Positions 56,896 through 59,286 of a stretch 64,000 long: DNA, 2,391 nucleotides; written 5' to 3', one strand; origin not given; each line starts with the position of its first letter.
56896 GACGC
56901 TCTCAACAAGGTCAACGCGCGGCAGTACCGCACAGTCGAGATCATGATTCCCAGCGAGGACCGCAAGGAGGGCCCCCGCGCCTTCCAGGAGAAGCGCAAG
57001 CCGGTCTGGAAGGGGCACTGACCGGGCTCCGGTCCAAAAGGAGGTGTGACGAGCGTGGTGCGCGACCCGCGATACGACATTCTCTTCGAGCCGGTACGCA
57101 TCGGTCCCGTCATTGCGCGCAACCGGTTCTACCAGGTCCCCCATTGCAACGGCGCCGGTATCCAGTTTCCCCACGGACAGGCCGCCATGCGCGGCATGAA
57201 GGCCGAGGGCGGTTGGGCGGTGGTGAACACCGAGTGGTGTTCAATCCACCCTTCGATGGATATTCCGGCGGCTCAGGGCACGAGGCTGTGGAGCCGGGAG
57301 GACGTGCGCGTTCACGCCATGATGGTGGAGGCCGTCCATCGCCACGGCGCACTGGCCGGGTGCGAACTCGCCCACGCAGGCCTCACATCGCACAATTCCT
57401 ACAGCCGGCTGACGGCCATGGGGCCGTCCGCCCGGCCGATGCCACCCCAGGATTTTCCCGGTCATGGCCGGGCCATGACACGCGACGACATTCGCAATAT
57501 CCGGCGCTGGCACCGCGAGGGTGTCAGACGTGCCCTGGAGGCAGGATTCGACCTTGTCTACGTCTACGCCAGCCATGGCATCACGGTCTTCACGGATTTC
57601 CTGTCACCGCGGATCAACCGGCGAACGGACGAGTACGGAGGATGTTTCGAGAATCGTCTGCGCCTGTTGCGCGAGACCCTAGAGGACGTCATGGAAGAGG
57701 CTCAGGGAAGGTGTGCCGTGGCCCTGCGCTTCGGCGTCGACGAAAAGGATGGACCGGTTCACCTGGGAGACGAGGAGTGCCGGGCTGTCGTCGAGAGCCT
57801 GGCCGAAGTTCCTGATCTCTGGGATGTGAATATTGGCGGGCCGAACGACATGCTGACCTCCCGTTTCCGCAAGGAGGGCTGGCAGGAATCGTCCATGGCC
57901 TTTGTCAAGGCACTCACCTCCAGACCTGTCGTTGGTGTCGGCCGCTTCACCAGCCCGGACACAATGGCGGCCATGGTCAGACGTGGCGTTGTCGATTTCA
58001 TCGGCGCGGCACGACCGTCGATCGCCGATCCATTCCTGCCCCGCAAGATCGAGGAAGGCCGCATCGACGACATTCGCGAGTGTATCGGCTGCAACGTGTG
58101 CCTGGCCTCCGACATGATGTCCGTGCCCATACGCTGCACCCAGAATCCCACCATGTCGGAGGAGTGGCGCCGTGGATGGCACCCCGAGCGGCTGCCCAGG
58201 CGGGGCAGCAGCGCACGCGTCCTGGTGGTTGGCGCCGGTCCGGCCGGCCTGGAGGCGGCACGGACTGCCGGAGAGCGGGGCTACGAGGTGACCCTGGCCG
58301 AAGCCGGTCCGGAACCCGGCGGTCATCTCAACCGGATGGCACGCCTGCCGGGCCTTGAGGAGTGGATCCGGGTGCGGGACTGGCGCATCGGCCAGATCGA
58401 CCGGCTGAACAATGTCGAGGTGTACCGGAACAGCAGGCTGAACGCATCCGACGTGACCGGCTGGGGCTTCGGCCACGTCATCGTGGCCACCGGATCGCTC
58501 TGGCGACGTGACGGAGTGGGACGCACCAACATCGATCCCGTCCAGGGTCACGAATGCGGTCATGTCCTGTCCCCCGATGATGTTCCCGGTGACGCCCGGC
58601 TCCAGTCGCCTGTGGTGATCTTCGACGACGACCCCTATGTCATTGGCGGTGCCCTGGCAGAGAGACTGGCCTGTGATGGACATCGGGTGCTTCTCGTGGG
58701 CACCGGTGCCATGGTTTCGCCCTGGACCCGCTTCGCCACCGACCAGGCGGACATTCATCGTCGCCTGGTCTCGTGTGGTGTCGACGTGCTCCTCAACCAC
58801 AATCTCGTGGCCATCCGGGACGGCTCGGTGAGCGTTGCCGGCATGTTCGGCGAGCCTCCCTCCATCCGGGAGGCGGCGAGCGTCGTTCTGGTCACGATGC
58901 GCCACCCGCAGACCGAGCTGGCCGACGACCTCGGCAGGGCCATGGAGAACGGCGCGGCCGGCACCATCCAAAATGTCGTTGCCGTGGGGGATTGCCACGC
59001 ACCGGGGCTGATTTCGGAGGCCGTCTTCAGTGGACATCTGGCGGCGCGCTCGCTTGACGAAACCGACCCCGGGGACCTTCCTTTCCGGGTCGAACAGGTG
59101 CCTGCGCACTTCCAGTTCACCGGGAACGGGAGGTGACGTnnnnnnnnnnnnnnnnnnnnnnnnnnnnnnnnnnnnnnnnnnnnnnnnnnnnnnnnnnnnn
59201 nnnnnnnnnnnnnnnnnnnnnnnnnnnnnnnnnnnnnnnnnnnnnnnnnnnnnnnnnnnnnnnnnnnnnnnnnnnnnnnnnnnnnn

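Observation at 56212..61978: CaiD-like hydratase, TMADH-family flavoprotein, PhyH dioxygenase, proline iminopeptidase and SDR in one co-directional block: candidate novel quaternary-amine/N-methyl-amino-acid catabolic operon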

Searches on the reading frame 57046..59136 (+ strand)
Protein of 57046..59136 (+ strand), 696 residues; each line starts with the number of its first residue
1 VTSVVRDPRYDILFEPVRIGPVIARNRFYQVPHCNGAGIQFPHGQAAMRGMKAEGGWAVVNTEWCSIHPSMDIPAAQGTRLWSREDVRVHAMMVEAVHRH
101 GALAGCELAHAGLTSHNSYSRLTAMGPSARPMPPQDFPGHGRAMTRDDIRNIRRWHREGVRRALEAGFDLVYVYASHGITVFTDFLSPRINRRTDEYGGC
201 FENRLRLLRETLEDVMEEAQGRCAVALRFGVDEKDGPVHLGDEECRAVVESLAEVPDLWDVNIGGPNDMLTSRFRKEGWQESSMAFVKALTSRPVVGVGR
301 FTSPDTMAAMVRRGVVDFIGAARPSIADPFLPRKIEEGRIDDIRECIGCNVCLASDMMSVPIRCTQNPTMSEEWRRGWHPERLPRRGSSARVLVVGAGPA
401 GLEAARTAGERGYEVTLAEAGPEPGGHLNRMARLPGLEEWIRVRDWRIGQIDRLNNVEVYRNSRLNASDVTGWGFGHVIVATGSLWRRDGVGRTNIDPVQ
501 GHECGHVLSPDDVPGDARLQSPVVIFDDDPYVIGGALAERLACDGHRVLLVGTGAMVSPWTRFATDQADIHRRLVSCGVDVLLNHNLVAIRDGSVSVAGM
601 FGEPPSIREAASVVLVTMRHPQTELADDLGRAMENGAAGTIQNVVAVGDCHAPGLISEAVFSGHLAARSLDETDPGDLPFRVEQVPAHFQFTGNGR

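Call 4: search_protein_families(library=pfam, proteins=[window:57046-59136:+])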
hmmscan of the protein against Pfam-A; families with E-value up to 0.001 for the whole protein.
window:57046-59136:+ (696 aa): 11 families
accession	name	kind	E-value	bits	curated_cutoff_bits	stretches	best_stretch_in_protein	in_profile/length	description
PF00724.26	Oxidored_FMN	-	2.2e-59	201.9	27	1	13-341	2-341/342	NADH:flavin oxidoreductase / NADH oxidase family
PF07992.20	Pyr_redox_2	-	8.1e-13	48.9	26.1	1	391-662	2-290/291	Pyridine nucleotide-disulphide oxidoreductase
PF22620.2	OYE-like_second_a-b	-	4.6e-09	36.8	25.5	1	511-604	4-97/128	OYE-like second alpha/beta domain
PF13450.12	NAD_binding_8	-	4.5e-08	33.7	21.9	1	394-430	1-37/68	NAD(P)-binding Rossmann-like domain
PF00070.33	Pyr_redox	-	1.3e-06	29.3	22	1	391-431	1-41/82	Pyridine nucleotide-disulphide oxidoreductase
PF01266.30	DAO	-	4.1e-06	27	27.9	1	391-426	1-37/353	FAD dependent oxidoreductase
PF12831.13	FAD_oxidored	-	5.5e-06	26.4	27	1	392-441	2-51/416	FAD dependent oxidoreductase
PF00890.30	FAD_binding_2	-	2.3e-05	24.2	20.4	1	392-428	2-38/414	FAD binding domain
PF03486.20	HI0933_like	-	6e-05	23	50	1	391-426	2-37/244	HI0933-like protein Rossmann domain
PF01262.27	AlaDh_PNT_C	-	0.00067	19.6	23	0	389-423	28-62/214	Alanine dehydrogenase/PNT, C-terminal domain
PF01134.28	GIDA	-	0.00098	18.7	22.1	0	392-418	2-28/391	Glucose inhibited division protein A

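Call 5: search_protein_families(library=ncbifam, proteins=[window:57046-59136:+])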
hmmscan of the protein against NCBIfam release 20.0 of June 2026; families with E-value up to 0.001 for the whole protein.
window:57046-59136:+ (696 aa): 29 families (the best 25 are shown)
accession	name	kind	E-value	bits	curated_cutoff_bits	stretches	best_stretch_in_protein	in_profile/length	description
TIGR03997.1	mycofact_OYE_2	equivalog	3.2e-96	323.2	793.15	1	13-670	2-645/645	mycofactocin system FadH/OYE family oxidoreductase 2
NF045599.1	bili_reduct_long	exception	2.7e-55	187.8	750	1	76-669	63-640/641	bilirubin reductase, long form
NF041087.1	bile_acid_BaiCD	equivalog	9.6e-50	169.3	825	1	46-668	40-640/642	bile acid Fe-S flavoenzyme BaiCD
TIGR03996.1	mycofact_OYE_1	hypoth_equivalog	5.5e-49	167.2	627.9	1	36-665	27-631/633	mycofactocin system FadH/OYE family oxidoreductase 1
NF045592.1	bili_reduct_N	equivalog_domain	2.8e-33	115.5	425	1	13-364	2-360/363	bilirubin reductase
NF010047.0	PRK13523.1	equivalog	1.3e-26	93.5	431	1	48-336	44-321/339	NADPH dehydrogenase NamA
NF006101.0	PRK08255.1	equivalog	9.8e-22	76.8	1078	1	14-329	400-724/768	bifunctional salicylyl-CoA 5-hydroxylase/oxidoreductase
NF007899.0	PRK10605.1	subfamily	7.2e-19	68.3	403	1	141-336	149-338/365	N-ethylmaleimide reductase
NF009410.0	PRK12771.1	subfamily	9.6e-10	37.6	516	1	372-428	122-177/566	NAD(P)-binding protein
TIGR01372.1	soxA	subfamily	5e-09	34.5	1164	1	386-431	165-210/996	sarcosine oxidase subunit alpha family protein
NF009409.0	PRK12770.1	subfamily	5.4e-08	32.3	343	1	388-427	17-56/360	putative glutamate synthase subunit beta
TIGR01316.1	gltA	equivalog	3.9e-07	29.2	471.75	1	384-429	128-173/449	NADPH-dependent glutamate synthase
TIGR01317.1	GOGAT_sm_gam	subfamily_domain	1.9e-06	27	447.7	1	357-429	111-183/485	glutamate synthase small subunit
TIGR03467.1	HpnE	equivalog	2.5e-06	27.1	283.05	1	392-427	1-36/430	hydroxysqualene dehydroxylase HpnE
NF005560.0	PRK07233.1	equivalog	4.4e-06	25.8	252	1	391-429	2-40/435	hypothetical protein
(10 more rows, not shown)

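Call 6: search_solved_structures(query=window:57046-59136:+, show_alignments=3)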
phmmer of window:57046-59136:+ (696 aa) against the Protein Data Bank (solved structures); distinct sequences matched with E-value up to 0.001: 146 (the best 60 are shown).
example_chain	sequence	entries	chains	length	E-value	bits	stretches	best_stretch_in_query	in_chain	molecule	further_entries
3k30_A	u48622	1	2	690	7.9e-208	695.3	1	9-683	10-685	Histamine dehydrogenase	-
6de6_A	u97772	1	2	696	1.6e-204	684.4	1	4-683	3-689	Histamine dehydrogenase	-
6l6j_A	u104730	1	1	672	7.1e-186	622.8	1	5-667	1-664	Oxidored_FMN domain-containing protein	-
1djn_A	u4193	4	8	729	2.8e-159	534.9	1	6-684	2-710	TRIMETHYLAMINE DEHYDROGENASE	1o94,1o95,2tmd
1djq_A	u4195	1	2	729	4.9e-158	530.7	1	6-684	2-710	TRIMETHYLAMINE DEHYDROGENASE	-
6qkg_A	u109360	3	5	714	4.2e-43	150.8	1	92-665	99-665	NCR A | NCR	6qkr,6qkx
1ps9_A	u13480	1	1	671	1.8e-37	132.2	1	10-487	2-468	2,4-dienoyl-CoA reductase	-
4a3u_A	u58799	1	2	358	6.9e-25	90.6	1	13-337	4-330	NADH:FLAVIN OXIDOREDUCTASE/NADH OXIDASE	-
4ot7_A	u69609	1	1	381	8e-25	90.4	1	7-337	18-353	NADH:flavin oxidoreductase/NADH oxidase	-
3gr7_A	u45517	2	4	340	6.7e-24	87.4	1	51-333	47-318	NADPH dehydrogenase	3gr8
8x0j_A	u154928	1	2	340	1.6e-23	86.1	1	51-332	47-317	NADPH dehydrogenase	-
7o0t_A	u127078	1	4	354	7.1e-23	84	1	13-335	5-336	NADH:flavin oxidoreductase/NADH oxidase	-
3krz_A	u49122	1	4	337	1.3e-22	83.1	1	12-330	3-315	NADH:flavin oxidoreductase/NADH oxidase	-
3kru_A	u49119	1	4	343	1.3e-22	83.1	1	12-330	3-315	NADH:flavin oxidoreductase/NADH oxidase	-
1z41_A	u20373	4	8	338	1.7e-22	82.7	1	13-334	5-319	Probable NADH-dependent flavin oxidoreductase yqjM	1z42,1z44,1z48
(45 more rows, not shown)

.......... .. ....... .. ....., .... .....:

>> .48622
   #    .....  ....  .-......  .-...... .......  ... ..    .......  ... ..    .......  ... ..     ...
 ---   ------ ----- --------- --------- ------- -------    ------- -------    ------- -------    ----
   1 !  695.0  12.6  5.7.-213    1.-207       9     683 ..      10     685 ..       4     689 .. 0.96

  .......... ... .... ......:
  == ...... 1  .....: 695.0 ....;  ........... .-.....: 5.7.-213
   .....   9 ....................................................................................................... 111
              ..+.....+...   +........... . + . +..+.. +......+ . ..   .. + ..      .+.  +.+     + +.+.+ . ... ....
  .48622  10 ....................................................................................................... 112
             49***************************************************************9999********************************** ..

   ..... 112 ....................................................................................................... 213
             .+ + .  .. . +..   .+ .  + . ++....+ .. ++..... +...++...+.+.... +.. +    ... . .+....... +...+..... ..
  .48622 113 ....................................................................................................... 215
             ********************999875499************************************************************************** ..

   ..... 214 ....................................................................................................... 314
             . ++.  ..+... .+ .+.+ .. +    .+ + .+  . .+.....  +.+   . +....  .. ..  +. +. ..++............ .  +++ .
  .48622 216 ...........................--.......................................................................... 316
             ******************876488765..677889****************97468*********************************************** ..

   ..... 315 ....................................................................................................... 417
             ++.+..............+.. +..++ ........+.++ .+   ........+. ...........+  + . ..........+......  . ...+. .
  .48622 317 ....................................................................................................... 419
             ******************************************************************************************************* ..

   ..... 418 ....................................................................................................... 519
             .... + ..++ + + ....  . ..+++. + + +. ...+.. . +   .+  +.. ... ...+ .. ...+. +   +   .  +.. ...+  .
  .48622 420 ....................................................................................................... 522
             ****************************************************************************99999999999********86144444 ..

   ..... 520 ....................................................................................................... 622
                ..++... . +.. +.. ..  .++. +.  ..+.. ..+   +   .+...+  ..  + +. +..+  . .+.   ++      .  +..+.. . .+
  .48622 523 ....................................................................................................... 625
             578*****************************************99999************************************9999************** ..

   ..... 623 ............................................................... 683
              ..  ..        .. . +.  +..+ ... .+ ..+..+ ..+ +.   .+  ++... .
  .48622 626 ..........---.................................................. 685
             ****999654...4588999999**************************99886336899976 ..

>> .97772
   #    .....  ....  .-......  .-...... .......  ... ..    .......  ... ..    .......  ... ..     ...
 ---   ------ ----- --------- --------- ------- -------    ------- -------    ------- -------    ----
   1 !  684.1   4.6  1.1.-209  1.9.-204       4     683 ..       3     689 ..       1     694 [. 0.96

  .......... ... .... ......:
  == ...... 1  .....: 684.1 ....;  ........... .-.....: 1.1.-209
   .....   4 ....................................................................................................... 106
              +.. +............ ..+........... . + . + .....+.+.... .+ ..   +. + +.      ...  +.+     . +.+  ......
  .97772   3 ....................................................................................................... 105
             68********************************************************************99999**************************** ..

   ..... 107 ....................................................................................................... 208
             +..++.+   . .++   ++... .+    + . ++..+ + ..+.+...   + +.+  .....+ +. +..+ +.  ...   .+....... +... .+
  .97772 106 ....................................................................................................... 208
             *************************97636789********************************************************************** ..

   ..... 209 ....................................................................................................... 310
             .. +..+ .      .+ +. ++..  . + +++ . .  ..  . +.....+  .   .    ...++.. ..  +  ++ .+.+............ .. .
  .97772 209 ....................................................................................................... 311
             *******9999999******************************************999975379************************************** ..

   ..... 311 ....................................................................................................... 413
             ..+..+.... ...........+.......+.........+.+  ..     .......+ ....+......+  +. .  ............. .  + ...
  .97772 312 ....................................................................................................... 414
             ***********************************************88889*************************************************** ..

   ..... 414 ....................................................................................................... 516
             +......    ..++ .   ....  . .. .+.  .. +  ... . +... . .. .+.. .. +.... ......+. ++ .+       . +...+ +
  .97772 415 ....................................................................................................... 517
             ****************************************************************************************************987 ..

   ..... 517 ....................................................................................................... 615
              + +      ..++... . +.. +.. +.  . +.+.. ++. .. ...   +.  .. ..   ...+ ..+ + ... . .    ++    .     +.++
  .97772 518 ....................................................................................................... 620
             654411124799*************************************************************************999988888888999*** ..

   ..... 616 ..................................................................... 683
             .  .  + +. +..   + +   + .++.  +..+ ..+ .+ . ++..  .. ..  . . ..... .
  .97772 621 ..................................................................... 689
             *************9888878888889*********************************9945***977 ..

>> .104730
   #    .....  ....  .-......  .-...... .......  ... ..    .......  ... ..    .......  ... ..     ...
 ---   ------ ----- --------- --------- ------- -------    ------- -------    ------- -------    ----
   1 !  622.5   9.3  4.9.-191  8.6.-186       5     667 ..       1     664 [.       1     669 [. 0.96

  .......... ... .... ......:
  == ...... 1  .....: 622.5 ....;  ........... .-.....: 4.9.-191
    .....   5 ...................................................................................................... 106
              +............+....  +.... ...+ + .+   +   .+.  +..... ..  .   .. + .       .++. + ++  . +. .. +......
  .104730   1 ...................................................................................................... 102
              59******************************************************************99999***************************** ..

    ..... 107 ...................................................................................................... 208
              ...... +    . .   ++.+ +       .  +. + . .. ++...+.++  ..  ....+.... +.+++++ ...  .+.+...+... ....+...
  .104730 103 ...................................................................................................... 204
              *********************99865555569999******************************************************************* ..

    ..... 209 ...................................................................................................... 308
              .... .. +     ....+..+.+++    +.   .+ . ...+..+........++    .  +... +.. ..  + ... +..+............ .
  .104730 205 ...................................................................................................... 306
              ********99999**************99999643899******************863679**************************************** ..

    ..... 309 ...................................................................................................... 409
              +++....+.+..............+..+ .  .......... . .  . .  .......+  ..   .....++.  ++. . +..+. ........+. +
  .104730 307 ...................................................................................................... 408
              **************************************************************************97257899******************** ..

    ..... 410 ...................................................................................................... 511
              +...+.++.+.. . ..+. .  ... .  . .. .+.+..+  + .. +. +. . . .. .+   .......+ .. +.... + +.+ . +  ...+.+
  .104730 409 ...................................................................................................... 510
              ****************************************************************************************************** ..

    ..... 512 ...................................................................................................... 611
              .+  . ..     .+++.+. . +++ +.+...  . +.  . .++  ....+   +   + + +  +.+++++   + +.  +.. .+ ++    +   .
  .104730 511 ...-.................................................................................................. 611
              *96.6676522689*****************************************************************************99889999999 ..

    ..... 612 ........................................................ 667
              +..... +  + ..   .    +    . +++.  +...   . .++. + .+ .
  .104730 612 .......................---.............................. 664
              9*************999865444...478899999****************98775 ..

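Call 8: find_encoding_contigs(protein=window:57046-59136:+, flank=10000, max_places=6)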
Protein window:57046-59136:+ (696 aa): no gene with exactly this product is on record in the collection.

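Call 9: find_homologous_proteins(query=window:57046-59136:+, max_evalue=1e-50)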
Query window:57046-59136:+ (696 aa): 8000 proteins with E <= 1e-50 among 8000 candidates; the best 120 are listed.
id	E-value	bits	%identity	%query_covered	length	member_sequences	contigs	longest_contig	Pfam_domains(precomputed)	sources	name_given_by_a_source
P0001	0.0e+0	1594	99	100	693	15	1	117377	PF01266.31,PF00724.27,PF13450.13,PF00890.31,PF07992.21,PF00070.34,PF22620.3,PF12831.14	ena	-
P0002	0.0e+0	1433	88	100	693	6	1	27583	PF01266.31,PF00724.27,PF13450.13,PF07992.21,PF00070.34,PF22620.3,PF12831.14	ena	-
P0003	0.0e+0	1405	88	98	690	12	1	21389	PF00724.27,PF13450.13,PF07992.21,PF00070.34,PF22620.3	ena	-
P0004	0.0e+0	1129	71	99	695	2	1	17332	PF00724.27,PF13450.13,PF07992.21,PF00070.34,PF22620.3,PF12831.14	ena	-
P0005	0.0e+0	1125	71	99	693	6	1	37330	PF00724.27,PF13450.13,PF07992.21,PF00070.34,PF22620.3,PF12831.14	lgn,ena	-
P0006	0.0e+0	1118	71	98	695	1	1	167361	PF00724.27,PF13450.13,PF07992.21,PF00070.34,PF22620.3,PF12831.14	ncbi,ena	-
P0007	0.0e+0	1116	69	99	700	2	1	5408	PF00724.27,PF13450.13,PF07992.21,PF00070.34,PF22620.3,PF12831.14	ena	-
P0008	0.0e+0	1112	71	99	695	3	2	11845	PF00724.27,PF13450.13,PF00890.31,PF07992.21,PF00070.34,PF22620.3,PF12831.14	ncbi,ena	-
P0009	0.0e+0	1100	70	98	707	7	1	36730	PF00724.27,PF13450.13,PF00890.31,PF07992.21,PF00070.34,PF22620.3,PF12831.14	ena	-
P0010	0.0e+0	1093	68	99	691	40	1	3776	PF00724.27,PF13450.13,PF07992.21,PF22620.3,PF12831.14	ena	-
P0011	0.0e+0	1089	69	99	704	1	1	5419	PF01266.31,PF00724.27,PF13450.13,PF00890.31,PF07992.21,PF00070.34,PF22620.3,PF01134.29,PF12831.14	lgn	-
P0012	0.0e+0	1086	67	98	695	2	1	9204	PF01266.31,PF00724.27,PF13450.13,PF07992.21,PF00070.34,PF22620.3,PF01134.29,PF12831.14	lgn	-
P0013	0.0e+0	1085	68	99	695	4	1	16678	PF00724.27,PF13450.13,PF07992.21,PF00070.34,PF22620.3,PF12831.14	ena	-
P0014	0.0e+0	1083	68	99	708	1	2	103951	PF00724.27,PF07992.21,PF22620.3,PF12831.14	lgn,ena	-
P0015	0.0e+0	1079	68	99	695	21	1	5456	PF00724.27,PF13450.13,PF07992.21,PF00070.34,PF22620.3,PF12831.14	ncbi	-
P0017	0.0e+0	1073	68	99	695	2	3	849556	PF00724.27,PF13450.13,PF07992.21,PF00070.34,PF22620.3,PF12831.14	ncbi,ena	-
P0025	0.0e+0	1032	66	98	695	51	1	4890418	PF00724.27,PF13450.13,PF07992.21,PF22620.3,PF12831.14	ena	-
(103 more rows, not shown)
